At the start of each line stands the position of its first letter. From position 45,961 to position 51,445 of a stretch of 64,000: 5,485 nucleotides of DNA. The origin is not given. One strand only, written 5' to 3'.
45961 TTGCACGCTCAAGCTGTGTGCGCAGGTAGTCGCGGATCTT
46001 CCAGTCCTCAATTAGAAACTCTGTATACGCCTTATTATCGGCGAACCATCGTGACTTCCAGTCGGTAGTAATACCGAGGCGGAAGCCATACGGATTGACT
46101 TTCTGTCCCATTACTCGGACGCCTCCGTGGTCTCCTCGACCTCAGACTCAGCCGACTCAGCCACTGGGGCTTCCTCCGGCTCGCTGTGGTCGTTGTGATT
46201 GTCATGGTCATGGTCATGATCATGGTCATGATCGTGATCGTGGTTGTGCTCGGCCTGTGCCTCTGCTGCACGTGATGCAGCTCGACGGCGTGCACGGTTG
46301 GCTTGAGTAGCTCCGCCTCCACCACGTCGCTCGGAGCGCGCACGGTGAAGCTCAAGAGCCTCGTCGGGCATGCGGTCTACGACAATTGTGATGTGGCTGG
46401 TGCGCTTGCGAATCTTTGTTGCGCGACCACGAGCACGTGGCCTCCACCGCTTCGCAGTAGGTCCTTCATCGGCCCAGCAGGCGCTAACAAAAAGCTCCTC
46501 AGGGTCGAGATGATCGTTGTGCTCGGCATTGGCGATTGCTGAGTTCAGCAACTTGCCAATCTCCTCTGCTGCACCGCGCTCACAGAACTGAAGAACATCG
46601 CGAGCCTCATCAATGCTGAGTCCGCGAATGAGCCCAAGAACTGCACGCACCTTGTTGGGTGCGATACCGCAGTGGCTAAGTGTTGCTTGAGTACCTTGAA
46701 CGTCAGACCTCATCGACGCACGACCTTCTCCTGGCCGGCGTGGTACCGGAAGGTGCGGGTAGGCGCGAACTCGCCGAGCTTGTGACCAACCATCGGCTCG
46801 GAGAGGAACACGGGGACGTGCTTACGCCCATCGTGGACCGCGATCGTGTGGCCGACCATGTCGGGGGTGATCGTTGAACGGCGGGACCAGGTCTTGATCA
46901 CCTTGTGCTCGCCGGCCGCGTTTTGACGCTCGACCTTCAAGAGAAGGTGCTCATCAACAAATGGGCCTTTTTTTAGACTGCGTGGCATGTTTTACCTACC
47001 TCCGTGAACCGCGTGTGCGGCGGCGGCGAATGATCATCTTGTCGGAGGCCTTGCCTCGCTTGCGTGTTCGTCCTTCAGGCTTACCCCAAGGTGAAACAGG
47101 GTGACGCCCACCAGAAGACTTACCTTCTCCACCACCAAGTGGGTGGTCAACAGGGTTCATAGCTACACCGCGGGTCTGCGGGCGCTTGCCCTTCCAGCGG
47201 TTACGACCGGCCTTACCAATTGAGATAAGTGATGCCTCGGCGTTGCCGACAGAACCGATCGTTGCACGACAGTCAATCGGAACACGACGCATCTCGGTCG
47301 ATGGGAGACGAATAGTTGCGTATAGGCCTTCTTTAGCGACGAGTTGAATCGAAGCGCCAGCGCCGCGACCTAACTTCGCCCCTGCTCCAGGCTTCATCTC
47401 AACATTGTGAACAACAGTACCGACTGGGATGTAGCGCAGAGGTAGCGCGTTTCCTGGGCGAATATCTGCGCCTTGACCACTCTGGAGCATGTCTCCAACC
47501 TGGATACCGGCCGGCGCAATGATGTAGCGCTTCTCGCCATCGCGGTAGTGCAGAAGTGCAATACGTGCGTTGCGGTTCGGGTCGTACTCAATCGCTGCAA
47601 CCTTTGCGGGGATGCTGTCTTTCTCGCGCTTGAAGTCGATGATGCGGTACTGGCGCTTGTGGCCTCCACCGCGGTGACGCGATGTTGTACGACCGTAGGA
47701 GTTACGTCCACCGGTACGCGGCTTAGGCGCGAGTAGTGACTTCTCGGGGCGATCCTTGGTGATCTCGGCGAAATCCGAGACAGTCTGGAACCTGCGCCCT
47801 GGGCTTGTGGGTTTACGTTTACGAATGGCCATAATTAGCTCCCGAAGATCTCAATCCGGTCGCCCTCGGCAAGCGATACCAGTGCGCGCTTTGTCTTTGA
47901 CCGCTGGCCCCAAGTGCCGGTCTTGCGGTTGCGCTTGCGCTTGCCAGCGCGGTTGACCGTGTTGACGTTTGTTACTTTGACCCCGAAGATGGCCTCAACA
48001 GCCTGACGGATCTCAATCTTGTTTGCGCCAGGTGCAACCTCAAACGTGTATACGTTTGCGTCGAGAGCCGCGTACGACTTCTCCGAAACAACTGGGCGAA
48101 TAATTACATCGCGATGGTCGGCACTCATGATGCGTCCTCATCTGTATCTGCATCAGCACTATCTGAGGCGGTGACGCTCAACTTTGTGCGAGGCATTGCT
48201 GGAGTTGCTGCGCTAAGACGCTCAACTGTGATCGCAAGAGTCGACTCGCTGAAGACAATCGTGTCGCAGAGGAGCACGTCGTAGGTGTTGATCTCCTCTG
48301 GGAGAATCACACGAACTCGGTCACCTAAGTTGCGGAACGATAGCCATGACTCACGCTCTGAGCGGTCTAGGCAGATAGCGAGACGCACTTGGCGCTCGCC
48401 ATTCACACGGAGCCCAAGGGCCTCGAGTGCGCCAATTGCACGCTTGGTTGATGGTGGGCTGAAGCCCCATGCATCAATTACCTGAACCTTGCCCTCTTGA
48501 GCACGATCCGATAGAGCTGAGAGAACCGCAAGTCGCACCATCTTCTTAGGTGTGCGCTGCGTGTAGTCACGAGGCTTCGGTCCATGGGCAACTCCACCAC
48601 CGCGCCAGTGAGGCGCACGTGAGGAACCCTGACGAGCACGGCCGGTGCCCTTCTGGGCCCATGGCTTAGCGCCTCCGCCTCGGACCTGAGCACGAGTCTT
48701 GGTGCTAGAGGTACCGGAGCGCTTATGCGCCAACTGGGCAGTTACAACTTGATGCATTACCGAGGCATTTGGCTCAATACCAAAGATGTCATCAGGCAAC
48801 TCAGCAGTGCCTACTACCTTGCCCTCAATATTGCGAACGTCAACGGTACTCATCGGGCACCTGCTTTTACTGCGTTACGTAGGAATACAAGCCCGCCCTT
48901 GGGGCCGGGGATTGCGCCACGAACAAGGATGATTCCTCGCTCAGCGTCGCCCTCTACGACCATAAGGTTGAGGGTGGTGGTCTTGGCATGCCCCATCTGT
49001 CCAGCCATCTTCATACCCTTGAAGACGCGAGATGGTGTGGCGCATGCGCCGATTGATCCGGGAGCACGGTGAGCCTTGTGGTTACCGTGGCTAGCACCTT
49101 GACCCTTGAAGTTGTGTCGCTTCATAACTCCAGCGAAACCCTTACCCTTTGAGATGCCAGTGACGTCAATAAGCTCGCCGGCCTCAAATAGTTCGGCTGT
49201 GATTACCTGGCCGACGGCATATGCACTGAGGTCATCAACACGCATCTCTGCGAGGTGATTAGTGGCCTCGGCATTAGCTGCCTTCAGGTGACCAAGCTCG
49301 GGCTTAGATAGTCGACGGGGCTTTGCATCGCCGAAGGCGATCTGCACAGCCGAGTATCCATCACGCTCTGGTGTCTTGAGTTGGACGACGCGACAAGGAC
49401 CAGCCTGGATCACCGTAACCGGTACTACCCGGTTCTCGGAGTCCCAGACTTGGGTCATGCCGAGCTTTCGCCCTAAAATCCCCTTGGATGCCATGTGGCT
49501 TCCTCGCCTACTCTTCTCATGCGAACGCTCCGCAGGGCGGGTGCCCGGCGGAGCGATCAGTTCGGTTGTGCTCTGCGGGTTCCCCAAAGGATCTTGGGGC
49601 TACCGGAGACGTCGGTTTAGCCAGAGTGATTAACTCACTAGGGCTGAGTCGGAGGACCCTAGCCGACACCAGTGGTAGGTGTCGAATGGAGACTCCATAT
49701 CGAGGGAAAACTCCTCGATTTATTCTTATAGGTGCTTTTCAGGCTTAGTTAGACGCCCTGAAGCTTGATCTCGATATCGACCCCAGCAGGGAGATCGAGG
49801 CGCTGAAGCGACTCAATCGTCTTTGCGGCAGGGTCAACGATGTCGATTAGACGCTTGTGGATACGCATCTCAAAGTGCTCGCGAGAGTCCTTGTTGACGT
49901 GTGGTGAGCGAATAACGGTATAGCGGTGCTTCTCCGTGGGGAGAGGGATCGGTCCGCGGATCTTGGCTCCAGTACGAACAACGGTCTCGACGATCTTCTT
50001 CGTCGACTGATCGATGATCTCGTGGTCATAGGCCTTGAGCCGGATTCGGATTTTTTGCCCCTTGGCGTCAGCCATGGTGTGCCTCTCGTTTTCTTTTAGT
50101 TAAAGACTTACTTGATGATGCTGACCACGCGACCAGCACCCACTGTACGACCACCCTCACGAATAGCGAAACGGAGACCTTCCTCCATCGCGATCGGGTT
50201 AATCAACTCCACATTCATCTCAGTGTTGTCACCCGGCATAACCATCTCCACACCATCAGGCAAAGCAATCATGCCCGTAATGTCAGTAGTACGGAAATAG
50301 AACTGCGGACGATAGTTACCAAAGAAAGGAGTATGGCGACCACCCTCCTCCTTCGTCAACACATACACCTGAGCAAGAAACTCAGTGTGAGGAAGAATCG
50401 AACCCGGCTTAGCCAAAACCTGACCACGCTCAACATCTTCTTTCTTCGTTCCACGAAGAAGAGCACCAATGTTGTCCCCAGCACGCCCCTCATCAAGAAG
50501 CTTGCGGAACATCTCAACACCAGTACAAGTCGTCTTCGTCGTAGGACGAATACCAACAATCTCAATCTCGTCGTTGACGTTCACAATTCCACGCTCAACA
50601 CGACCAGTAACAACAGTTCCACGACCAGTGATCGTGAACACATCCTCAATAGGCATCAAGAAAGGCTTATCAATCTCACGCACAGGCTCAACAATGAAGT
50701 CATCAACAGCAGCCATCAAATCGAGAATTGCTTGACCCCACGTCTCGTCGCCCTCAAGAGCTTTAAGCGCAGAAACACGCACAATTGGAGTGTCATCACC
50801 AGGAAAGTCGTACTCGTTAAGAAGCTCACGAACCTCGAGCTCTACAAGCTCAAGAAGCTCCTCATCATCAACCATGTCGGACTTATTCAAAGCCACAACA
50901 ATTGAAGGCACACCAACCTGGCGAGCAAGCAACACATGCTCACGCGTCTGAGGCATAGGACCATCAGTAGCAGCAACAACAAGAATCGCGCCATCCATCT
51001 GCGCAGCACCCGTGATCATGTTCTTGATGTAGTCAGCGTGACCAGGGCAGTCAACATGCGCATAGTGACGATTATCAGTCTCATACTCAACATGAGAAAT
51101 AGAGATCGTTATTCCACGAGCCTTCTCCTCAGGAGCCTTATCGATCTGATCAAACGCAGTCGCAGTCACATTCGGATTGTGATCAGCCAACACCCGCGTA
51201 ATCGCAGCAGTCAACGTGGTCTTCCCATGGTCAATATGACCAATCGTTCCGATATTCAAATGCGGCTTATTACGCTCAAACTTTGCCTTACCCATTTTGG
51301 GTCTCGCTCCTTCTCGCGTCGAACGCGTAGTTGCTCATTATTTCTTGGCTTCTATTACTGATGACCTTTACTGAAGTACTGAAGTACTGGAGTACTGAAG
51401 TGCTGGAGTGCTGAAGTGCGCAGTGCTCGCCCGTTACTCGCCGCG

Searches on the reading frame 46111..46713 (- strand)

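Call 62: search_protein_families(library=pfam, proteins=[window:46111-46713:-], max_evalue=0.001)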
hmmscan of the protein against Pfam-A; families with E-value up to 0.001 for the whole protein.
window:46111-46713:- (200 aa): 1 family
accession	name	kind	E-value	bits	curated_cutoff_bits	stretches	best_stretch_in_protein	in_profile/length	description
PF00237.24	Ribosomal_L22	-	3.2e-37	127.3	28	1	10-112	1-103/104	Ribosomal protein L22p/L17e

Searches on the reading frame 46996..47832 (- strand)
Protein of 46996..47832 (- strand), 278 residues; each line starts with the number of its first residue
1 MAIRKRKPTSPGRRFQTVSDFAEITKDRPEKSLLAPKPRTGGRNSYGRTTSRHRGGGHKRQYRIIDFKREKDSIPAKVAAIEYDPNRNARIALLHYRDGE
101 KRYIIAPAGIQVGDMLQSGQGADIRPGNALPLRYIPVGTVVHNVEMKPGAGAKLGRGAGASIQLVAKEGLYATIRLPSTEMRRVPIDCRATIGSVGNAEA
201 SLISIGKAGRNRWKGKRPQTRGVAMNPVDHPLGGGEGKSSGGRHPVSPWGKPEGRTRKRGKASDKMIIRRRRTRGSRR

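Call 62: search_protein_families(library=pfam, proteins=[window:46996-47832:-], max_evalue=0.001)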
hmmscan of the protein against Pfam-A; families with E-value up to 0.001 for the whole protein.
window:46996-47832:- (278 aa): 2 families
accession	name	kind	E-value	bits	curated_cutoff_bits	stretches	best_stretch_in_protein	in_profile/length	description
PF03947.24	Ribosomal_L2_C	-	7.7e-54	181.5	33.7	1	126-250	2-126/126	Ribosomal Proteins L2, C-terminal domain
PF00181.30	Ribosomal_L2_N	-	2.4e-36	124.1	23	1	42-117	1-76/77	Ribosomal Proteins L2, RNA binding N-terminal domain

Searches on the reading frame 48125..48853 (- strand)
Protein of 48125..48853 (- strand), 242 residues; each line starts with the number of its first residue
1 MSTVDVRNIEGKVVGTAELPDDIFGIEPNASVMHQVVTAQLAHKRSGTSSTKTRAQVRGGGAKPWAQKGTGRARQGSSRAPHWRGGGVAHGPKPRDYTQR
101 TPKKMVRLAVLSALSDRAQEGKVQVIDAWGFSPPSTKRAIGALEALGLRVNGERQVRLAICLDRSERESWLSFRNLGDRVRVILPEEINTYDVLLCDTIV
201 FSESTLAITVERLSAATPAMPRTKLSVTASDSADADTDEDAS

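Call 62: search_protein_families(library=pfam, proteins=[window:48125-48853:-], max_evalue=0.001)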
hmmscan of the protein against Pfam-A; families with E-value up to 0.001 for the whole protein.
window:48125-48853:- (242 aa): 1 family
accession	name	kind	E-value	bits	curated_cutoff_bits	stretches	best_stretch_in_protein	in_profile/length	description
PF00573.27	Ribosomal_L4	-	2.6e-60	203.8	25.8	1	18-207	2-185/190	Ribosomal protein L4/L1 family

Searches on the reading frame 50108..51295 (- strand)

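Call 62: search_protein_families(library=pfam, proteins=[window:50108-51295:-], max_evalue=0.001)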
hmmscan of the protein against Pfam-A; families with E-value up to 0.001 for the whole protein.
window:50108-51295:- (395 aa): 4 families
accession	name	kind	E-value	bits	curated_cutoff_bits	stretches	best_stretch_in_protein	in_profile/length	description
PF00009.33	GTP_EFTU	-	5.9e-63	212.3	26.5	1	10-201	1-186/188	Elongation factor Tu GTP binding domain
PF03143.23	GTP_EFTU_D3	-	1.2e-38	132.1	27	1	299-393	1-105/106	Elongation factor Tu C-terminal domain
PF03144.31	GTP_EFTU_D2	-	1.4e-19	70.7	30.3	1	226-295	1-73/73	Elongation factor Tu domain 2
PF01926.29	MMR_HSR1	-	0.00013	22.5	21.9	1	15-138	2-113/113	50S ribosome-binding GTPase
